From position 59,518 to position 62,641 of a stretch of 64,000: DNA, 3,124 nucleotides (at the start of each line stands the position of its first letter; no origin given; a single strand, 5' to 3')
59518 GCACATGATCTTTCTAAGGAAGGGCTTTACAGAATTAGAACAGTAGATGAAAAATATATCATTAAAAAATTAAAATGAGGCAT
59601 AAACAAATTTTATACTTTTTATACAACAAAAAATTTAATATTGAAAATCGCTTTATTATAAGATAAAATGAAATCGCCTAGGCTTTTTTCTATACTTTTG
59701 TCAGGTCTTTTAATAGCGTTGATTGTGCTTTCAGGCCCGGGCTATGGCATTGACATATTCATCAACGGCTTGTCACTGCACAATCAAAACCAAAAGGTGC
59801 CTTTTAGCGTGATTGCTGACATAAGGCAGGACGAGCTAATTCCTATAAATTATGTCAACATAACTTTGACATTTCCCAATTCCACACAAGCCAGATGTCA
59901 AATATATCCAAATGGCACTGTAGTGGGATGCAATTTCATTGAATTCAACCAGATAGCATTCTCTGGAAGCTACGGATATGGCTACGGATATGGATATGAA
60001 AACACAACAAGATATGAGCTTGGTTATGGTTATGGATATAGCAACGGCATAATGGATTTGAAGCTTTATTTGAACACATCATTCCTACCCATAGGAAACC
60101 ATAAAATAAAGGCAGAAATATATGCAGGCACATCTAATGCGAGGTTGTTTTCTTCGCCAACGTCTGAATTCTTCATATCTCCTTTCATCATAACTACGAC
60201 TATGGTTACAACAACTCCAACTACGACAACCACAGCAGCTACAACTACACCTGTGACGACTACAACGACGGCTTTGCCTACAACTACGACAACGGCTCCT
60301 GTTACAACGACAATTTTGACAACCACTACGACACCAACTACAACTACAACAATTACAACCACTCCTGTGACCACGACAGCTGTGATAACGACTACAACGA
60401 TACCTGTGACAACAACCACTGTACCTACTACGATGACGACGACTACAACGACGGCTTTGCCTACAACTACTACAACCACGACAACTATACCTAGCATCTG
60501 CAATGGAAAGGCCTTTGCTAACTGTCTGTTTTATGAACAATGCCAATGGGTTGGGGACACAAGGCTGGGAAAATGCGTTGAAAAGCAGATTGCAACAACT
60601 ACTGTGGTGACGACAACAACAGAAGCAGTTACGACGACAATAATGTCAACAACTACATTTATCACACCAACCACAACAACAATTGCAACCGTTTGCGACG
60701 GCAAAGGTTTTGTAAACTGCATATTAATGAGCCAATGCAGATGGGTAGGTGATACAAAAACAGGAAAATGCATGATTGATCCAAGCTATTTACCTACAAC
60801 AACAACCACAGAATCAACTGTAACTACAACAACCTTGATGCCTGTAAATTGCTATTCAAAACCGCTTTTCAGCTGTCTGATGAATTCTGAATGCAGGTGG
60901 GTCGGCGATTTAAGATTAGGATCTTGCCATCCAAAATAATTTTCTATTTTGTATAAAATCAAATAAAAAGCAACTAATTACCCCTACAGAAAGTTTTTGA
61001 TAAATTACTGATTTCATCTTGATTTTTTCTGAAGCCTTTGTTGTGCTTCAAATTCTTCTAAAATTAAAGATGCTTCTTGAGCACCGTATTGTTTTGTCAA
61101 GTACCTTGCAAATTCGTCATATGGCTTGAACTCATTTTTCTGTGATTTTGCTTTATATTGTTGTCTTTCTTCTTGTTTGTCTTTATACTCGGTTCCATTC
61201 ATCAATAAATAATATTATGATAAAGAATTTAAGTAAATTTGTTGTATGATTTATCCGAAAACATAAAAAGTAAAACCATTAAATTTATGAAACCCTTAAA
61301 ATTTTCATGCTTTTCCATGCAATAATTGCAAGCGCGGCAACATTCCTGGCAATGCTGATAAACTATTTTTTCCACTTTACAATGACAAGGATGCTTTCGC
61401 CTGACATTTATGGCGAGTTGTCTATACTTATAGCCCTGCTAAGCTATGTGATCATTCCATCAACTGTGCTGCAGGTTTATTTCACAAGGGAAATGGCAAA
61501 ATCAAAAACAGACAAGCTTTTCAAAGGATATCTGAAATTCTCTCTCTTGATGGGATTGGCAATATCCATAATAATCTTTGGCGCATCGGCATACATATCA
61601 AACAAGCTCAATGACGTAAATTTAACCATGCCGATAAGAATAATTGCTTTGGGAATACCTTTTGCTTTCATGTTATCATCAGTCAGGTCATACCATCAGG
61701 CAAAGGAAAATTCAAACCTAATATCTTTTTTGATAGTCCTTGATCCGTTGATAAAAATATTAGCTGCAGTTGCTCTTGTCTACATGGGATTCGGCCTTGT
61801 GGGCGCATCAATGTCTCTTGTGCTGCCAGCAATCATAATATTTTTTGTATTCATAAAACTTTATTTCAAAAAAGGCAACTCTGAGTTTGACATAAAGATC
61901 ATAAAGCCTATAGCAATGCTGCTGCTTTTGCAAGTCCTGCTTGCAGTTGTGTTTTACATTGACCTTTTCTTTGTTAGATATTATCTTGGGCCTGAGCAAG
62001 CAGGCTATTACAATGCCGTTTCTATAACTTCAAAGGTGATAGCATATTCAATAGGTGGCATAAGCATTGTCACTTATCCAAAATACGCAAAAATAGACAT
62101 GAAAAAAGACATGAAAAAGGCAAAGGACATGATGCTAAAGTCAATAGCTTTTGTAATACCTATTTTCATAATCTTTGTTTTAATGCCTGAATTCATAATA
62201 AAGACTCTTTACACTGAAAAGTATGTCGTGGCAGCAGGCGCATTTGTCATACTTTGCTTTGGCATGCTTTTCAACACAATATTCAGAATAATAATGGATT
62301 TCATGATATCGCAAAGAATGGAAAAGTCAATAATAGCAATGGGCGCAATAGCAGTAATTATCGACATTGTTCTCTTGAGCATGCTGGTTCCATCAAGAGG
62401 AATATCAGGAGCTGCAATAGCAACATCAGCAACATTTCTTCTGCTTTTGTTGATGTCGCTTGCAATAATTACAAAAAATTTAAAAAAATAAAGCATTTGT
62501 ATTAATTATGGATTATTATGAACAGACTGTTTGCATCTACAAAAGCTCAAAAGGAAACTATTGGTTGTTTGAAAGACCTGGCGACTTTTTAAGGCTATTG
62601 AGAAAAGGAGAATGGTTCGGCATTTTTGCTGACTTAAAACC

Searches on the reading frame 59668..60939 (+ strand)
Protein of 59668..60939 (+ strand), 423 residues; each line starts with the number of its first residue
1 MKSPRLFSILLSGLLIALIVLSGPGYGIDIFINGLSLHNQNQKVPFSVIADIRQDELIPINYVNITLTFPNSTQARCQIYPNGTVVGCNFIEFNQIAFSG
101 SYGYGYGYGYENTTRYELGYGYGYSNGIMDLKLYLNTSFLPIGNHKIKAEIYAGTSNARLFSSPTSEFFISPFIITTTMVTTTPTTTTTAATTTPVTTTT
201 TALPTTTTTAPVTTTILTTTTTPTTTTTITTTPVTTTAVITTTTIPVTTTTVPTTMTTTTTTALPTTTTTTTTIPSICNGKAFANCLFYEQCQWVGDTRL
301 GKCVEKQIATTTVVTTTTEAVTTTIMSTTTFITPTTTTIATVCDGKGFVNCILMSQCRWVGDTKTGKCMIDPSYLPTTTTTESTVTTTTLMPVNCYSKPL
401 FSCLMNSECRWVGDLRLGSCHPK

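Call 3: search_protein_families(library=pfam, proteins=[window:59668-60939:+], max_evalue=1)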
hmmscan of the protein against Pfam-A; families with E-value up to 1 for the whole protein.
window:59668-60939:+ (423 aa): 3 families
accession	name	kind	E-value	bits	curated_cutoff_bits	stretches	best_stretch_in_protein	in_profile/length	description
PF07914.17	DUF1679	-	0.012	15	24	1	311-362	11-61/414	Uncharacterized oxidoreductase dhs-27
PF10203.14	Pet191_N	-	0.066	13.9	24.4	0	348-373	11-37/67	Cytochrome c oxidase assembly protein PET191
PF10966.13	DUF2768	-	0.55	11.2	23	0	9-24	43-58/58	Protein of unknown function (DUF2768)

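Call 45: search_protein_families(library=ncbifam, proteins=[window:59668-60939:+], max_evalue=10)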
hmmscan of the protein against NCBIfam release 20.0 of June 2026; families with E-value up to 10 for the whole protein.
window:59668-60939:+ (423 aa): 1 family
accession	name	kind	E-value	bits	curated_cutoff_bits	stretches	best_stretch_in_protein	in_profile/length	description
NF041383.1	Trx_VPGUxxT_two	exception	6.3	6.4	275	1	279-322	141-183/287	VPGUxxT family thioredoxin-like (seleno)protein, type 2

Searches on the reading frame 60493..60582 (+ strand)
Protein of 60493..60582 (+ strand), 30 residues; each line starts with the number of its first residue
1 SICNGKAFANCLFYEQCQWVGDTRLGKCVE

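Call 30: search_protein_families(library=pfam, proteins=[window:60493-60582:+], max_evalue=10)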
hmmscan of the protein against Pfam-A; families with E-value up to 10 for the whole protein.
seq(30 aa): 0 families

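Call 51: search_solved_structures(query=A4, max_evalue=10, show_alignments=5)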
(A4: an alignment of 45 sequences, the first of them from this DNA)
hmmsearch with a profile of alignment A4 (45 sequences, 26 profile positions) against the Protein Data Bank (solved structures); distinct sequences matched with E-value up to 10: 1.
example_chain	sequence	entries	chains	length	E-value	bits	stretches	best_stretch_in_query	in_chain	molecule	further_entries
2hlg_A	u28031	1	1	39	3.4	11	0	2-13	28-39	Fruit-specific protein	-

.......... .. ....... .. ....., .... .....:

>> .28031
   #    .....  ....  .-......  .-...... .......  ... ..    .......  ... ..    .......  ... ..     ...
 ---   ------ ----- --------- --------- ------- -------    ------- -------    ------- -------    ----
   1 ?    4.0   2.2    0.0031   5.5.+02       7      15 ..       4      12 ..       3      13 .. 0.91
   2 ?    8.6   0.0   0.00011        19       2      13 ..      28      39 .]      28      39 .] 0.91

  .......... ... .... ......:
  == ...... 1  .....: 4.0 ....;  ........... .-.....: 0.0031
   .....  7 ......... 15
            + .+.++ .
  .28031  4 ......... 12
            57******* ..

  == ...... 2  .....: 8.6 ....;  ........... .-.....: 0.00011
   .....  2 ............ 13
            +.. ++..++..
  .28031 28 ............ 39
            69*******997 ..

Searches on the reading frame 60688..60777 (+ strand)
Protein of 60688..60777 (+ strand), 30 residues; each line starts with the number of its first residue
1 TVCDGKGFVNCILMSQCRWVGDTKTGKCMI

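Call 30: search_protein_families(library=pfam, proteins=[window:60688-60777:+], max_evalue=10)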
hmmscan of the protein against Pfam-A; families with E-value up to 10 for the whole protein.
seq(30 aa): 1 family
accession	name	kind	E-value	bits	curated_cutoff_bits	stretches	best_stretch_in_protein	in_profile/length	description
PF07914.17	DUF1679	-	0.044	13.1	24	1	2-23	41-62/414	Uncharacterized oxidoreductase dhs-27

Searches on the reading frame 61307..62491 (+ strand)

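Call 19: search_protein_families(library=pfam, proteins=[window:61307-62491:+], max_evalue=0.001)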
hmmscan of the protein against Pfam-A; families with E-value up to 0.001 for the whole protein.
window:61307-62491:+ (394 aa): 2 families
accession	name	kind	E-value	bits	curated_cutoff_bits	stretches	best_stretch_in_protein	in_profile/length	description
PF13440.11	Polysacc_synt_3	-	1.7e-18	67.3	23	1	26-309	2-291/293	Polysaccharide biosynthesis protein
PF01943.22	Polysacc_synt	-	6.1e-13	49.3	28.2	1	6-262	6-272/274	Polysaccharide biosynthesis protein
